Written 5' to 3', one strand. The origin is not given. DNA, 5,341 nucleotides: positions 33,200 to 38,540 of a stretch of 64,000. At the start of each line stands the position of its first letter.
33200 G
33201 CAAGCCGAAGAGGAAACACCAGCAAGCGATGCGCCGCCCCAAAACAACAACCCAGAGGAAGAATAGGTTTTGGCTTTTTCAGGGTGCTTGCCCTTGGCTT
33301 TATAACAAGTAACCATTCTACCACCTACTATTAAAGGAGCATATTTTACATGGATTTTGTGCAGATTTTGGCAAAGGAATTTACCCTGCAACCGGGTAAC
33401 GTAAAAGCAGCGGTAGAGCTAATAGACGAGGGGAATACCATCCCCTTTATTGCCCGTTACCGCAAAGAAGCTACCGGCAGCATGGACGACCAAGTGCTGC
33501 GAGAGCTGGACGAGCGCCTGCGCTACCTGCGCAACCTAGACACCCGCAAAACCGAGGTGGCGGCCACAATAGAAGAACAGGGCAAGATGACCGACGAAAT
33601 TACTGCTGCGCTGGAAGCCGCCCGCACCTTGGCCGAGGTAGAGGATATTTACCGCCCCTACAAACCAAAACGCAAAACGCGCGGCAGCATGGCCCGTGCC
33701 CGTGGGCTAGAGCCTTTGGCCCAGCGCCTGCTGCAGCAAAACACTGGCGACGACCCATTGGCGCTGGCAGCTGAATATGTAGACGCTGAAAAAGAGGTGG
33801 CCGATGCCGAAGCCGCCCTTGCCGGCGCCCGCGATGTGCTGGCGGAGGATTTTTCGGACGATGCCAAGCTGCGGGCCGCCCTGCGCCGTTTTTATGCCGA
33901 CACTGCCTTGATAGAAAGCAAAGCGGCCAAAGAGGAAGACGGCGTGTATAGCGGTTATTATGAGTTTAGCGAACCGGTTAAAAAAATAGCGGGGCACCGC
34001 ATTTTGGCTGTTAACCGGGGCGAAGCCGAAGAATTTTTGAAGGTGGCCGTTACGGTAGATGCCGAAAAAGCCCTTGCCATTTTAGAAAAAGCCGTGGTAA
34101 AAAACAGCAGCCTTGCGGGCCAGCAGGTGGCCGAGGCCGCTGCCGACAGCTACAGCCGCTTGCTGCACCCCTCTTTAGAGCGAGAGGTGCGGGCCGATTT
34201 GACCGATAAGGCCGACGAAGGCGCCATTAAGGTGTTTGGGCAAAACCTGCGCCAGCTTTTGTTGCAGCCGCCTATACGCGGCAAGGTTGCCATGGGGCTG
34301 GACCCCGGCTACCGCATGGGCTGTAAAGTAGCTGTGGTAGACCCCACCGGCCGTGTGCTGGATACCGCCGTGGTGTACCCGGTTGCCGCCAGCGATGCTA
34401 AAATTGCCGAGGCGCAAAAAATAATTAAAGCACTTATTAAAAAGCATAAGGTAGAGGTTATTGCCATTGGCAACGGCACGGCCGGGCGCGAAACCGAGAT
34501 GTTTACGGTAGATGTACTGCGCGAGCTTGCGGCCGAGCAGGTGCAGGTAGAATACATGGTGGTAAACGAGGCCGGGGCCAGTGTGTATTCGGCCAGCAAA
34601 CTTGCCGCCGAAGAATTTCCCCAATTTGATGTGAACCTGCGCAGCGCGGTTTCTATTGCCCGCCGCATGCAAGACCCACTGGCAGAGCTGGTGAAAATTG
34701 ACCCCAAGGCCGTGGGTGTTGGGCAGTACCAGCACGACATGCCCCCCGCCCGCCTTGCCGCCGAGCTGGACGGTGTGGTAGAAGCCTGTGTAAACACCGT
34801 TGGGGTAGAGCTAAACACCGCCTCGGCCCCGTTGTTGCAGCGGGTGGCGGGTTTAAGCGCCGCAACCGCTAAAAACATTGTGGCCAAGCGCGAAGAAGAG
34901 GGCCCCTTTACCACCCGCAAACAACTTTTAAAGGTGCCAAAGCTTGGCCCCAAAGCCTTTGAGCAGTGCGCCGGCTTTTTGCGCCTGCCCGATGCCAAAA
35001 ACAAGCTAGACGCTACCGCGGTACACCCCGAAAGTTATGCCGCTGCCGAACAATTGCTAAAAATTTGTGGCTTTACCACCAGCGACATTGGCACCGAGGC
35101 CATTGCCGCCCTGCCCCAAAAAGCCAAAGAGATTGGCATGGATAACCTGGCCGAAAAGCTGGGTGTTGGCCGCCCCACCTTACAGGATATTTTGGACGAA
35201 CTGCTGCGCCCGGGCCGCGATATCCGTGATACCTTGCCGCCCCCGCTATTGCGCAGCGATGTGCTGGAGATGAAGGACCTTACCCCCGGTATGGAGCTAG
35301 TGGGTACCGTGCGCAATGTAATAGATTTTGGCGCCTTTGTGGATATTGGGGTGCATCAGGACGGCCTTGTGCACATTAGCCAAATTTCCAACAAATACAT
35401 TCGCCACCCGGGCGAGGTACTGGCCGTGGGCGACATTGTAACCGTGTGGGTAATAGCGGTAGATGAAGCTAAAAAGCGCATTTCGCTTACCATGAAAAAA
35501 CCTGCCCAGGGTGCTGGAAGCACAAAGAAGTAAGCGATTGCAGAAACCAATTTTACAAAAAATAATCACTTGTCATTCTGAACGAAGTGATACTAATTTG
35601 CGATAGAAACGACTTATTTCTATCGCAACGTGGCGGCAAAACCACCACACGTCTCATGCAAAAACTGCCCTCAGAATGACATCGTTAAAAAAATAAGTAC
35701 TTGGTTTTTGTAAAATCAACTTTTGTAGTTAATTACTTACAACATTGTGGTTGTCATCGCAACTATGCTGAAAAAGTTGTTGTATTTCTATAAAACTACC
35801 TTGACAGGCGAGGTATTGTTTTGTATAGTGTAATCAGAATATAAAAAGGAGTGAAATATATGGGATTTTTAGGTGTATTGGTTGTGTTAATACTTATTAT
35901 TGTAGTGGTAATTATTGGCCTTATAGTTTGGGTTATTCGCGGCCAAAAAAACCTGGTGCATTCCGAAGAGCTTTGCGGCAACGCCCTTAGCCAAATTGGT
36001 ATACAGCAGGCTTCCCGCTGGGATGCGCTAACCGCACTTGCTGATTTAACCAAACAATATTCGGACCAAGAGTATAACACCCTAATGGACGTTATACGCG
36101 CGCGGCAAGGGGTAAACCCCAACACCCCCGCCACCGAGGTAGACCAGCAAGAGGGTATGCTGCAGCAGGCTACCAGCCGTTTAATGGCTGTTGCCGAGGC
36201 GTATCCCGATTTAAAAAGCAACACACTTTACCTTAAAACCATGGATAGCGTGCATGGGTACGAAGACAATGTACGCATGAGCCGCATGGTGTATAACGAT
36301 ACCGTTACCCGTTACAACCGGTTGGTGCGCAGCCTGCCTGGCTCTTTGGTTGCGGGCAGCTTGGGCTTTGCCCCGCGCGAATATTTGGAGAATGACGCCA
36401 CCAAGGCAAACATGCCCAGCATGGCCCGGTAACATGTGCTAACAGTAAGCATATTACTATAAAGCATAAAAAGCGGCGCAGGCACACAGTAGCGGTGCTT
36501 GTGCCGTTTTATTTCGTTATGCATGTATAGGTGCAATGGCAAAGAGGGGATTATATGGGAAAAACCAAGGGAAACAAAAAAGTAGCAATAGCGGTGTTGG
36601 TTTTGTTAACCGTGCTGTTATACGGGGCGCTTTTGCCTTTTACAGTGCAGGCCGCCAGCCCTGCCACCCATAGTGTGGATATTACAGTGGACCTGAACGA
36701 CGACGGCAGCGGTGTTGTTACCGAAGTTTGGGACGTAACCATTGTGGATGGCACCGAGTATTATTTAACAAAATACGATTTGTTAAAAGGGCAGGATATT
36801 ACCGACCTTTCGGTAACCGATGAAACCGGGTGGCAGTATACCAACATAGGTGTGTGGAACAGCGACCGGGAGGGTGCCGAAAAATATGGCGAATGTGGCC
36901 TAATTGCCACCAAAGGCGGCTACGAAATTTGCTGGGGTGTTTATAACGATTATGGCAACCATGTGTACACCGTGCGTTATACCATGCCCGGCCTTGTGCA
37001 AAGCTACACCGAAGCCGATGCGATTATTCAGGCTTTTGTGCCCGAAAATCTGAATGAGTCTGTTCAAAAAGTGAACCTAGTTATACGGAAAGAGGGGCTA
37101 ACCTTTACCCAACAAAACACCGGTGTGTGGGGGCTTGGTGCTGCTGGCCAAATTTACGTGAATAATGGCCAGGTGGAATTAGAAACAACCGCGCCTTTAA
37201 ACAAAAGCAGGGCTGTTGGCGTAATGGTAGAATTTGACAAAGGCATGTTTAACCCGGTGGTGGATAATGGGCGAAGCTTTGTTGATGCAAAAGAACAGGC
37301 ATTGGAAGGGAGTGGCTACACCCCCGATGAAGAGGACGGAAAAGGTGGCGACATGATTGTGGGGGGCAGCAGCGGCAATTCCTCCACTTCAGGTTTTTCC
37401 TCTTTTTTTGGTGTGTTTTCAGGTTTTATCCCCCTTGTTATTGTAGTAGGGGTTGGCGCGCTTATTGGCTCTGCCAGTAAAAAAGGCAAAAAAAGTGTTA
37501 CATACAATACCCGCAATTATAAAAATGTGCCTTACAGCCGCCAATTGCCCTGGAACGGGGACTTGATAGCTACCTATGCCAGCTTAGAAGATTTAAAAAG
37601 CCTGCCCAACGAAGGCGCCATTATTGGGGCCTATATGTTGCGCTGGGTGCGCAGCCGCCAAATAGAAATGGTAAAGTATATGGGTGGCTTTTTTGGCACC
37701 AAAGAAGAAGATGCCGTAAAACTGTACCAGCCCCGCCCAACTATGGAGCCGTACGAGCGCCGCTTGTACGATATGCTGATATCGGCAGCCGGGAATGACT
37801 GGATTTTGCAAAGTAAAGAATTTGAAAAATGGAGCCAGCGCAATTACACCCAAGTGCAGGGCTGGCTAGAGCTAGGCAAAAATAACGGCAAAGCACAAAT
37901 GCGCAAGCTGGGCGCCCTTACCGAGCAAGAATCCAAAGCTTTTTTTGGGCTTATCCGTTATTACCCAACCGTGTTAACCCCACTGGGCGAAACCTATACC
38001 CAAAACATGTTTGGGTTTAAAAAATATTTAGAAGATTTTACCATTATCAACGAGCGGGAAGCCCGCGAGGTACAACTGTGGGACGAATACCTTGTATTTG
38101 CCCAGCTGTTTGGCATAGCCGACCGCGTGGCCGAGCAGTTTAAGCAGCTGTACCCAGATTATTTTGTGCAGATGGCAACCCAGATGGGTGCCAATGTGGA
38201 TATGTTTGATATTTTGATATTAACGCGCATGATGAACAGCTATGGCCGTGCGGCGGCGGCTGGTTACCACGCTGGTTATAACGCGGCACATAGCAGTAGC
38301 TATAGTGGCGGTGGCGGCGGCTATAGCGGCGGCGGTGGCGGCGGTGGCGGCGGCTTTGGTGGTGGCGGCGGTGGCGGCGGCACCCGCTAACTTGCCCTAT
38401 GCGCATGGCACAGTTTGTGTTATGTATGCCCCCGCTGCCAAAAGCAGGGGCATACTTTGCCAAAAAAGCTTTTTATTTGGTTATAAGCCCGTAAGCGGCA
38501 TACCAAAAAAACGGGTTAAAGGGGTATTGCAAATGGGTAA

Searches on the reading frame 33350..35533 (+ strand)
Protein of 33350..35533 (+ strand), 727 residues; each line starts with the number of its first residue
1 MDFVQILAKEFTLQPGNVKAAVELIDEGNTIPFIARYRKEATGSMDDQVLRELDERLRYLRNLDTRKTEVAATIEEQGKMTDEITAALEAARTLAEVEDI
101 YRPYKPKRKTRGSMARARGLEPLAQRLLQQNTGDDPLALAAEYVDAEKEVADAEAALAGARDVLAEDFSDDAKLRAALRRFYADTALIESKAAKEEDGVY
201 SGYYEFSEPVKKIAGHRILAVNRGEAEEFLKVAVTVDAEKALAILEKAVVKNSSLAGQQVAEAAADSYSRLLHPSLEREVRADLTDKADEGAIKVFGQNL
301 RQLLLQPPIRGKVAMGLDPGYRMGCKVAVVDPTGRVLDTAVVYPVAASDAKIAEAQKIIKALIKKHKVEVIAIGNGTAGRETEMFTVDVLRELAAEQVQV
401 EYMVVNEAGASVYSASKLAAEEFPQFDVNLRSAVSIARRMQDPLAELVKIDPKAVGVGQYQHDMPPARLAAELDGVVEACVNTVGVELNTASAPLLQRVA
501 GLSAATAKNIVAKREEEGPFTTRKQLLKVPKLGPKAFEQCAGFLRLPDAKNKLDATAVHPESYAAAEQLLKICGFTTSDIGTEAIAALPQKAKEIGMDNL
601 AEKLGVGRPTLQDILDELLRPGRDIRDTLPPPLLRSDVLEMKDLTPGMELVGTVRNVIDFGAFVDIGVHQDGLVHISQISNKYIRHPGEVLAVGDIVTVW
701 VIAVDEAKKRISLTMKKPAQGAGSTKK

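Call 49: search_protein_families(library=pfam, proteins=[window:33350-35533:+], max_evalue=0.00001)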
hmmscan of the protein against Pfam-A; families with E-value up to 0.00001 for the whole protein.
window:33350-35533:+ (727 aa): 9 families
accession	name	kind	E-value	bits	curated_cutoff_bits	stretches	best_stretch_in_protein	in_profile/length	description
PF16921.10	Tex_YqgF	-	1.3e-52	177.9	27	1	312-441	1-126/126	Tex protein YqgF-like domain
PF22706.1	Tex_central_region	-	2e-32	113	27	1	134-296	4-178/178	Tex central region-like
PF09371.15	Tex_N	-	8.2e-30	102.8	32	1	1-75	1-75/75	Tex-like protein N-terminal domain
PF12836.13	HHH_3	-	8e-29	100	27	1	481-545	1-65/65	Helix-hairpin-helix motif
PF17674.7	HHH_9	-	5.2e-19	69.3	23.1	1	551-626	1-70/70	HHH domain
PF00575.29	S1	-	7e-18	65.2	22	1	646-716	4-74/74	S1 RNA binding domain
PF14639.11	YqgF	-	1.7e-11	44.6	35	1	329-448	25-147/150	Holliday-junction resolvase-like of SPT6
PF14635.12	HHH_7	-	1.7e-08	35.2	27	1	458-546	9-103/104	Helix-hairpin-helix motif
PF23459.1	S1_RRP5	-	2.3e-08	34.9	27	1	644-713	1-70/72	RRP5 S1 domain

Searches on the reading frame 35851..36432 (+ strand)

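Call 49: search_protein_families(library=pfam, proteins=[window:35851-36432:+], max_evalue=0.00001)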
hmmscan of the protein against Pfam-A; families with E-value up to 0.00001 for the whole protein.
window:35851-36432:+ (193 aa): 1 family
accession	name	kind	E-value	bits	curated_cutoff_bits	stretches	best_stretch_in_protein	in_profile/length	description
PF04011.17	LemA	-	1.7e-35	122.5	26.2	1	45-190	1-146/149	LemA family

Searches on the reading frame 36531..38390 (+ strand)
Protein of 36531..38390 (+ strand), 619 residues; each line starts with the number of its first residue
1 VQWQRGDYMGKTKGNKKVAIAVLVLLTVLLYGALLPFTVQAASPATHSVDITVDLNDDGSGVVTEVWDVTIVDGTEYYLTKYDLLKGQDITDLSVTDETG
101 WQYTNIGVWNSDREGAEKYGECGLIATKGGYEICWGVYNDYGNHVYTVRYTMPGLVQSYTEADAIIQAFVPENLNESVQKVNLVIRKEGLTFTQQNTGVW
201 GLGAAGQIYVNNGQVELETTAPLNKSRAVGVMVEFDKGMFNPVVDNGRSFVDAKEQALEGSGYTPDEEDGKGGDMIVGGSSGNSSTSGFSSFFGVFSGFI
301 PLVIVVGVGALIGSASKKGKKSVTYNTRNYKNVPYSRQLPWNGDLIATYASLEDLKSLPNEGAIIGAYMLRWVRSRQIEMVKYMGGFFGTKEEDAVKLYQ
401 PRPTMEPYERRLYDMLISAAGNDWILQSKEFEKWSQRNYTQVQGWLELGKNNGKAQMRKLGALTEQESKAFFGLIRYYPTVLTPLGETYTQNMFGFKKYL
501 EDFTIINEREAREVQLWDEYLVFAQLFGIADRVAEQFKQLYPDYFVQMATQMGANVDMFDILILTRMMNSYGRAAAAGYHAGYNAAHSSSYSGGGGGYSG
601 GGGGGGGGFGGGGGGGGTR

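Call 49: search_protein_families(library=pfam, proteins=[window:36531-38390:+], max_evalue=0.00001)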
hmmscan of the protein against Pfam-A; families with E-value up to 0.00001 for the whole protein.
window:36531-38390:+ (619 aa): 2 families
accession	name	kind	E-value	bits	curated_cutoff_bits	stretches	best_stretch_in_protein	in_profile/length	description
PF20990.2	DUF2207_C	-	1.5e-18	67.8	33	1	473-537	183-247/247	Predicted membrane protein (DUF2207) C-terminal domain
PF09972.14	DUF2207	-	6.9e-08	33.3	24.4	1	48-187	4-124/172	Predicted membrane protein (DUF2207) N-terminal domain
